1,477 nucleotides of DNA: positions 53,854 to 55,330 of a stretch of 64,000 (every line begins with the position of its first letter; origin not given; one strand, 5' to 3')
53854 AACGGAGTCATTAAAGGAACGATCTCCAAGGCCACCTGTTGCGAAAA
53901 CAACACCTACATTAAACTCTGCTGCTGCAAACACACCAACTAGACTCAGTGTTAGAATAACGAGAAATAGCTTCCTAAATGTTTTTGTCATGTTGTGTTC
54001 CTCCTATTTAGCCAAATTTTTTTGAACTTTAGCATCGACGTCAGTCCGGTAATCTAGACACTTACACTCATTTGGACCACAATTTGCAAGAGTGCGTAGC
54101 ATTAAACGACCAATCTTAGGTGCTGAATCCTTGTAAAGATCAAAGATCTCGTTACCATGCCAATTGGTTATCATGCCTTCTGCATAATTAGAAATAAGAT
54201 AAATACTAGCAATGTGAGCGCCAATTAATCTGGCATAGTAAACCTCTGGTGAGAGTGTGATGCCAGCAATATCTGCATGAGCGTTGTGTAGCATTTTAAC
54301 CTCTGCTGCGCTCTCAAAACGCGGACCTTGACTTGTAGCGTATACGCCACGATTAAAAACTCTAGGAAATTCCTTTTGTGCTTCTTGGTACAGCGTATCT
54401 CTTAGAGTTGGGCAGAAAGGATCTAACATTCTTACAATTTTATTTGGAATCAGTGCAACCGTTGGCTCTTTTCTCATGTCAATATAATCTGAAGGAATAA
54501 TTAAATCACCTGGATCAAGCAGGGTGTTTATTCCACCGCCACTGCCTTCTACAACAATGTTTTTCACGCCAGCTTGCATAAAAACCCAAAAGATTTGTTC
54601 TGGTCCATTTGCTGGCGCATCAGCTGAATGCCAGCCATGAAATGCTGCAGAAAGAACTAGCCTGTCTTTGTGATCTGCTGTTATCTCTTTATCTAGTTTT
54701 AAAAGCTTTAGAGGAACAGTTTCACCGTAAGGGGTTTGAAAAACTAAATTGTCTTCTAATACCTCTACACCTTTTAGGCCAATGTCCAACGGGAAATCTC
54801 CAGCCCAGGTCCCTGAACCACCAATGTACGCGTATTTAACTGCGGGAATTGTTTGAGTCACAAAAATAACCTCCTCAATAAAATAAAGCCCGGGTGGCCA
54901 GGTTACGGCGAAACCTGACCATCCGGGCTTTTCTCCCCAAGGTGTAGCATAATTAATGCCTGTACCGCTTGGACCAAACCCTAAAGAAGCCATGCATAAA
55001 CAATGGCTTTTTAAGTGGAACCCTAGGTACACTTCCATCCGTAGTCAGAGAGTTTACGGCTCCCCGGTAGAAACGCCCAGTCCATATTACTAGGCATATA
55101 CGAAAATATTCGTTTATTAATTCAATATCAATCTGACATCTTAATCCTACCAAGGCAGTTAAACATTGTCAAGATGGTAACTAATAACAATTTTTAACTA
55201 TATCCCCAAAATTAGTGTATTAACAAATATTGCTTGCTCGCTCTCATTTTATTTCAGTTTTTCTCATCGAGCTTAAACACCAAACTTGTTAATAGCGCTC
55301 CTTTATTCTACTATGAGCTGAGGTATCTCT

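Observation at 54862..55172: Guanine-type purine riboswitch with an unusually long expression platform controlling a nucleoside salvage and uptake operon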

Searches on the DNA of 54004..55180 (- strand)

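Call 14: search_rna_families(sources=[L001, L002, L003, L004, L005, L006, L007, L008, L009, L010, L011, L014], threshold=gathering)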
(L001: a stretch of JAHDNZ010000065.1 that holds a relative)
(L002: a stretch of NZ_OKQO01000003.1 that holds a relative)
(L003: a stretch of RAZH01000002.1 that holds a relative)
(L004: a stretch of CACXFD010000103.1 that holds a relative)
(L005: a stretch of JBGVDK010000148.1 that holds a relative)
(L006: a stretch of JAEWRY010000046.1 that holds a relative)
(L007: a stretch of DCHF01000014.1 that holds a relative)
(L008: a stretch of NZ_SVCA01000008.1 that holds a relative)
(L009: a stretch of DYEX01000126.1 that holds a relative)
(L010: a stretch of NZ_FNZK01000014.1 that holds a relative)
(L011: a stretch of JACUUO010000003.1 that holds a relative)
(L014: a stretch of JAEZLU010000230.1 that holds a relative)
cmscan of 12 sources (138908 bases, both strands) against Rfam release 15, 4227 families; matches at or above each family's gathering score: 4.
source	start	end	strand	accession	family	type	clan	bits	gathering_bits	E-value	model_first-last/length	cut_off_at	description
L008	9559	9817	+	RF00230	T-box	Cis-reg; leader;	-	119.2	93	1.9e-25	1-219/219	no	T-box leader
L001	5748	5849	+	RF00167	Purine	Cis-reg; riboswitch;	CL00123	83.7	37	3e-13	1-102/102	no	Purine riboswitch aptamer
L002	5699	5802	+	RF00167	Purine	Cis-reg; riboswitch;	CL00123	62.1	37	4.7e-08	1-102/102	no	Purine riboswitch aptamer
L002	1990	2078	+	RF00005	tRNA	Gene; tRNA;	CL00001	54.4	29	1.4e-08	1-71/71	no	tRNA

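Call 15: search_rna_families(source=window, start=54840, end=55180, threshold=evalue, max_evalue=10, show_alignments=6)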
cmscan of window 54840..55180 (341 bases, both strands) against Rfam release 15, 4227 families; matches with E-value up to 10: 14.
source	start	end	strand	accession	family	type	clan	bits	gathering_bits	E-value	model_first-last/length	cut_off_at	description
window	55022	55123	-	RF00167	Purine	Cis-reg; riboswitch;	CL00123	84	37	6.2e-16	1-102/102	no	Purine riboswitch aptamer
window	54918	55037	-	RF00442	Guanidine-I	Cis-reg; riboswitch;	-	52.6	63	9.1e-09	1-107/107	no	Guanidine-I riboswitch aptamer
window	54883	54933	-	RF03883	mir-9256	Gene; miRNA;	-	30.2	80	0.00027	1-67/67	no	mir-9256 microRNA precursor family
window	54883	54933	+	RF03883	mir-9256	Gene; miRNA;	-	28.1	80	0.00095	1-67/67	no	mir-9256 microRNA precursor family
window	54885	55016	-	RF02569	IhtA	Gene; sRNA;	-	26.5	76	0.0066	1-107/107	no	IhtA sRNA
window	55067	55172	-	RF01456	VrrA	Gene; antisense;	-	19.3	50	0.49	1-140/140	no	Vibrio regulatory RNA of OmpA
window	54865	54981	-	RF03530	bglG-cis-reg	Cis-reg;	-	18.9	80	0.49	1-137/137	no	cis-regulatory element of the bglG/LicT operon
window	54886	54930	-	RF03475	mir-2387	Gene; miRNA;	-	17.7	93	2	17-62/78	no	mir-2387 microRNA precursor family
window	54888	54928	-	RF01926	mir-981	Gene; miRNA;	-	16.6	51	0.058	1-86/86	no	mir-981 microRNA precursor family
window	54884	54932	+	RF03694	mir-266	Gene; miRNA;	-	16.4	80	1.7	1-83/83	no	mir-266 microRNA precursor family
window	54885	54932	+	RF04220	HCV_SL588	Cis-reg;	-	15.3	79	3.5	22-64/81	no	SL588 non-coding RNA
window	54879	54938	-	RF00771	mir-185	Gene; miRNA;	-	14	60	8.5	1-79/79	no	mir-185 microRNA precursor family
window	54845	54871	+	RF03904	MIR7991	Gene; miRNA;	-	13.8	58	6.3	9-37/47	no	MIR7991 microRNA precursor family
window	54995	55131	-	RF02864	sRNA_0030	Gene; sRNA;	-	13.4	123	4.1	1-165/165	no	Enterococcus sRNA 30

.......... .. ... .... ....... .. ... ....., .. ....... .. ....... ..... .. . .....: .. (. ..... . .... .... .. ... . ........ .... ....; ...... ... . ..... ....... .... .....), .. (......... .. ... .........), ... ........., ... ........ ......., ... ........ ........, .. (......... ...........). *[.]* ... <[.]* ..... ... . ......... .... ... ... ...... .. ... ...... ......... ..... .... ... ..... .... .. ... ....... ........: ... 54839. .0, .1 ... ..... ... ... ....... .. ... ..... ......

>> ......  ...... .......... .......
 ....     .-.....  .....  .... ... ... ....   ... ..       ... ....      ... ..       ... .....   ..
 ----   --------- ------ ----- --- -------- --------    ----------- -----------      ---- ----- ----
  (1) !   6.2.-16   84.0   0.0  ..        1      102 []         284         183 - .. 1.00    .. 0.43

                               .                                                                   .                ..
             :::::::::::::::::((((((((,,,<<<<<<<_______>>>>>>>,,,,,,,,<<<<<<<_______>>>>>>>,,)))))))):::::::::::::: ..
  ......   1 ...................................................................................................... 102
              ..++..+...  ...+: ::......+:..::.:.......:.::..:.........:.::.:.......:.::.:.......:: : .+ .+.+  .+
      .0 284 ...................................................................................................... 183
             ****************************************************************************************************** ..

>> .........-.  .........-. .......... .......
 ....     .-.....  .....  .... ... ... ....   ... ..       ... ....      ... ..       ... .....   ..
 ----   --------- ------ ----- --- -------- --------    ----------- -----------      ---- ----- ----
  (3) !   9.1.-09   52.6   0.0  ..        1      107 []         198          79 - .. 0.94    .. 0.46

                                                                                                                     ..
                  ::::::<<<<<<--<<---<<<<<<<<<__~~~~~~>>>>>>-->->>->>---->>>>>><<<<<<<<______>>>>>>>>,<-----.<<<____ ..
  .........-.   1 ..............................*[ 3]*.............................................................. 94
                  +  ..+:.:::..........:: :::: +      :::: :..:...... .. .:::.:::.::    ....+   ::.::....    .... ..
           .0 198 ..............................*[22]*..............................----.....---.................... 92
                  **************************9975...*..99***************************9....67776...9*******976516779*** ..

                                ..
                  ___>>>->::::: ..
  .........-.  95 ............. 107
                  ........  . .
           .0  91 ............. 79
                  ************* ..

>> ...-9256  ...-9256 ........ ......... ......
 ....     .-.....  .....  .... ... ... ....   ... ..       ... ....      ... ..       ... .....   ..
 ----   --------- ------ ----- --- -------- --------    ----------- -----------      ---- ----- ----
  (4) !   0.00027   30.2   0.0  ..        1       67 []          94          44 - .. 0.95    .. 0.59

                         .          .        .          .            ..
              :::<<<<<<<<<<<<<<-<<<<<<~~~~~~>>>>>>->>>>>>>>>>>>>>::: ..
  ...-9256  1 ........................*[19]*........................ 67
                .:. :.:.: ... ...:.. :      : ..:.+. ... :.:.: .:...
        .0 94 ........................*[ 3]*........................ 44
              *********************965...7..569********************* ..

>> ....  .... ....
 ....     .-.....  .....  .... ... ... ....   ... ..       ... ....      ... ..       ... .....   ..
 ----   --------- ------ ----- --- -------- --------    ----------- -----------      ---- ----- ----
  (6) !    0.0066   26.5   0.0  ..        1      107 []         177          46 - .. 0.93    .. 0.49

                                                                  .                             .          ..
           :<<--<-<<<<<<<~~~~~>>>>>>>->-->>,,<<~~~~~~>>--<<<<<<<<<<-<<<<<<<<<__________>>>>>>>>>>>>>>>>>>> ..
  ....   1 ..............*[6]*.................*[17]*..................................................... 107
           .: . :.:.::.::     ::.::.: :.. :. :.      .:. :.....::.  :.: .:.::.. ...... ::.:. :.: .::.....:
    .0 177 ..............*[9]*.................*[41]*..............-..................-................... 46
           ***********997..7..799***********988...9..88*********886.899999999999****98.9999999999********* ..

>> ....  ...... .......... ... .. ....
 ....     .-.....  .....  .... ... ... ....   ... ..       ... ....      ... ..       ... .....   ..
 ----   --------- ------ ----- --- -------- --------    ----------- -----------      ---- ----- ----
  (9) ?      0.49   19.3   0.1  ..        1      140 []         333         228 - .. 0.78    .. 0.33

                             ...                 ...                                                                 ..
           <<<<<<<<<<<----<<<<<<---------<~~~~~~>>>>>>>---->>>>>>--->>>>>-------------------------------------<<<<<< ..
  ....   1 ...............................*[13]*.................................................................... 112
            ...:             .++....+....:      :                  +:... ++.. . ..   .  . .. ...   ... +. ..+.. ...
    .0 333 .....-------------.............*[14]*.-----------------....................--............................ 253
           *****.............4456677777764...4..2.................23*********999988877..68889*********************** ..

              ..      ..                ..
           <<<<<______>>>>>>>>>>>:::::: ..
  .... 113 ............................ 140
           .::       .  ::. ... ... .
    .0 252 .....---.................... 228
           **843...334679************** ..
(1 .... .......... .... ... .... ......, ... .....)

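Call 42: search_with_rna_model(model_id=R1, sources=[L002, L003, L004, L005, L006, L007, L008, L009, L010, L011, L012, L013, L014, L015, L016, L017, L018, L019, L020, L021, L022, L023, L024, L025, L026, L027, L028, L029, L030, L031, L032, L033, L034, L035, L036, L037, L038, L039, L040, L041, L042, L043, L044, L045, L046, L047, L048, L049, L050, L051, L052, L053, L054, L055, L056, L057, L058, L059, L060, L061, L062, L063, L064, L065, L066, L067, L068, L069, L070, L071, L072, L073, L074, L075, L076, L077, L078, L079, L080], max_evalue=1)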
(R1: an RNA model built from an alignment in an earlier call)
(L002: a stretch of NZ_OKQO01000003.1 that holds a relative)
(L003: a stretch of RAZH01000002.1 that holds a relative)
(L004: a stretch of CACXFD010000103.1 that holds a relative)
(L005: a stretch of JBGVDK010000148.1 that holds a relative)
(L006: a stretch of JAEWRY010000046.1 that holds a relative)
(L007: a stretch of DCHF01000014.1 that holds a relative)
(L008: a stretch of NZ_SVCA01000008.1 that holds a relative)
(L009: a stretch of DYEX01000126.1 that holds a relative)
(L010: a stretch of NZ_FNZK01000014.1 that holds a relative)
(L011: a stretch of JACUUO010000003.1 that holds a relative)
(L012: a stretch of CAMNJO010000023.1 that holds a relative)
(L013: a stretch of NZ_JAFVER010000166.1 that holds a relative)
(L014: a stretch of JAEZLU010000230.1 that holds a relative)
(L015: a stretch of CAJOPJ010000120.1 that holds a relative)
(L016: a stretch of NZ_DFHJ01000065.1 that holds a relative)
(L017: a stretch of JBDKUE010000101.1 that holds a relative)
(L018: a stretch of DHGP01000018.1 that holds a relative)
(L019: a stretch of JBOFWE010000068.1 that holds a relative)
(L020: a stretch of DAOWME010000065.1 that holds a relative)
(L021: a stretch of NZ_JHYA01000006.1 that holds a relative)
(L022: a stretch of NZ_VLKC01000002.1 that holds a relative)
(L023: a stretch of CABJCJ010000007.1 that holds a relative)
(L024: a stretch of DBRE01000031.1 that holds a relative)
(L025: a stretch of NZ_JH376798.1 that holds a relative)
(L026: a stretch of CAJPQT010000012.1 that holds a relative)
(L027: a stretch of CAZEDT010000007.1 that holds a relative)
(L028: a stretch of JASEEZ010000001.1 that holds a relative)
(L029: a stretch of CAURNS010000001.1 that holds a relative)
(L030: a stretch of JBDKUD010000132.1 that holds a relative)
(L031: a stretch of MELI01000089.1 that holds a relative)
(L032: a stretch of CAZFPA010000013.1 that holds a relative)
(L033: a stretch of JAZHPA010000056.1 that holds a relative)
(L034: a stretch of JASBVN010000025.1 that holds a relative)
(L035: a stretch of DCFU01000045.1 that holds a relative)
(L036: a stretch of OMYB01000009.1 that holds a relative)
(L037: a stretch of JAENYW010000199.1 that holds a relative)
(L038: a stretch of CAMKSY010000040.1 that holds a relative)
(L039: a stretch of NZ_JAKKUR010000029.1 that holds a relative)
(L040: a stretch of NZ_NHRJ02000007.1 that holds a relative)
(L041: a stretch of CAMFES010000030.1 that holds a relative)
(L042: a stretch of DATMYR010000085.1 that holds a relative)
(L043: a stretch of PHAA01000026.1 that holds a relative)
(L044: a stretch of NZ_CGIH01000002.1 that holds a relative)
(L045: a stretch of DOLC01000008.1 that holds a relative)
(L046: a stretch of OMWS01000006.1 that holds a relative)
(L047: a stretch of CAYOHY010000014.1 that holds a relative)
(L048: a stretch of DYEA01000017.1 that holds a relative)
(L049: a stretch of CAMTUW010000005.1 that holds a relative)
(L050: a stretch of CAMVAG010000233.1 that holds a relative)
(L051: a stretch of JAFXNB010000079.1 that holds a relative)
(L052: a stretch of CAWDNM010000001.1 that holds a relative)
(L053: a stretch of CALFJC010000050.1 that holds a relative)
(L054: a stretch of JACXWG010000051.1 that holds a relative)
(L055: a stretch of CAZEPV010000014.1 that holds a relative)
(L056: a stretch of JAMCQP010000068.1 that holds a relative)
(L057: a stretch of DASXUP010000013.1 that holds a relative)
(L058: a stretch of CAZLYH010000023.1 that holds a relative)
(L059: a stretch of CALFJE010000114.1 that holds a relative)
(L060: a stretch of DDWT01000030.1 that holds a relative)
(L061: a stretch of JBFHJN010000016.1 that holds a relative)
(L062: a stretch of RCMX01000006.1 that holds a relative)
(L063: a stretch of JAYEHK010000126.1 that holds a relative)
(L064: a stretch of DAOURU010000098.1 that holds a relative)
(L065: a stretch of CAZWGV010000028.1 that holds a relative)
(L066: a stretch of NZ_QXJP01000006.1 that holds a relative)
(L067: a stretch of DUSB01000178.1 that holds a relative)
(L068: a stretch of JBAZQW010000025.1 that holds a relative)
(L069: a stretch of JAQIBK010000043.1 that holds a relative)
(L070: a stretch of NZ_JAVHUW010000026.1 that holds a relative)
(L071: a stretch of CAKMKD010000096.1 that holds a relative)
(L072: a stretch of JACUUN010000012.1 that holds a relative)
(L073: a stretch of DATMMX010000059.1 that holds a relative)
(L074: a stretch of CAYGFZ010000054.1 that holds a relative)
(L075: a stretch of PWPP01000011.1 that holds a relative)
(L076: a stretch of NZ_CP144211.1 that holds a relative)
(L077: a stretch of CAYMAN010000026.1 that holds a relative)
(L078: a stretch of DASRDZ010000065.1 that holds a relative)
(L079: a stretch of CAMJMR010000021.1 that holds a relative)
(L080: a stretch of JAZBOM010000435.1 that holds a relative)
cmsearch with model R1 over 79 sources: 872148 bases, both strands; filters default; matches with E-value up to 1: 0.
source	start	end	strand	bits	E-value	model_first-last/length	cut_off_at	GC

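Call 53: search_rna_families(source=L002, start=5640, end=6010, threshold=evalue, max_evalue=0.1, show_alignments=2)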
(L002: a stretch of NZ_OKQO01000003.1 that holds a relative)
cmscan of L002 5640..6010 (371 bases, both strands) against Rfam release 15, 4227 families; matches with E-value up to 0.1: 1.
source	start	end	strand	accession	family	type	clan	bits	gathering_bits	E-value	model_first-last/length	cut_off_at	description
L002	5699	5802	+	RF00167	Purine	Cis-reg; riboswitch;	CL00123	62.1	37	1.2e-10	1-102/102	no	Purine riboswitch aptamer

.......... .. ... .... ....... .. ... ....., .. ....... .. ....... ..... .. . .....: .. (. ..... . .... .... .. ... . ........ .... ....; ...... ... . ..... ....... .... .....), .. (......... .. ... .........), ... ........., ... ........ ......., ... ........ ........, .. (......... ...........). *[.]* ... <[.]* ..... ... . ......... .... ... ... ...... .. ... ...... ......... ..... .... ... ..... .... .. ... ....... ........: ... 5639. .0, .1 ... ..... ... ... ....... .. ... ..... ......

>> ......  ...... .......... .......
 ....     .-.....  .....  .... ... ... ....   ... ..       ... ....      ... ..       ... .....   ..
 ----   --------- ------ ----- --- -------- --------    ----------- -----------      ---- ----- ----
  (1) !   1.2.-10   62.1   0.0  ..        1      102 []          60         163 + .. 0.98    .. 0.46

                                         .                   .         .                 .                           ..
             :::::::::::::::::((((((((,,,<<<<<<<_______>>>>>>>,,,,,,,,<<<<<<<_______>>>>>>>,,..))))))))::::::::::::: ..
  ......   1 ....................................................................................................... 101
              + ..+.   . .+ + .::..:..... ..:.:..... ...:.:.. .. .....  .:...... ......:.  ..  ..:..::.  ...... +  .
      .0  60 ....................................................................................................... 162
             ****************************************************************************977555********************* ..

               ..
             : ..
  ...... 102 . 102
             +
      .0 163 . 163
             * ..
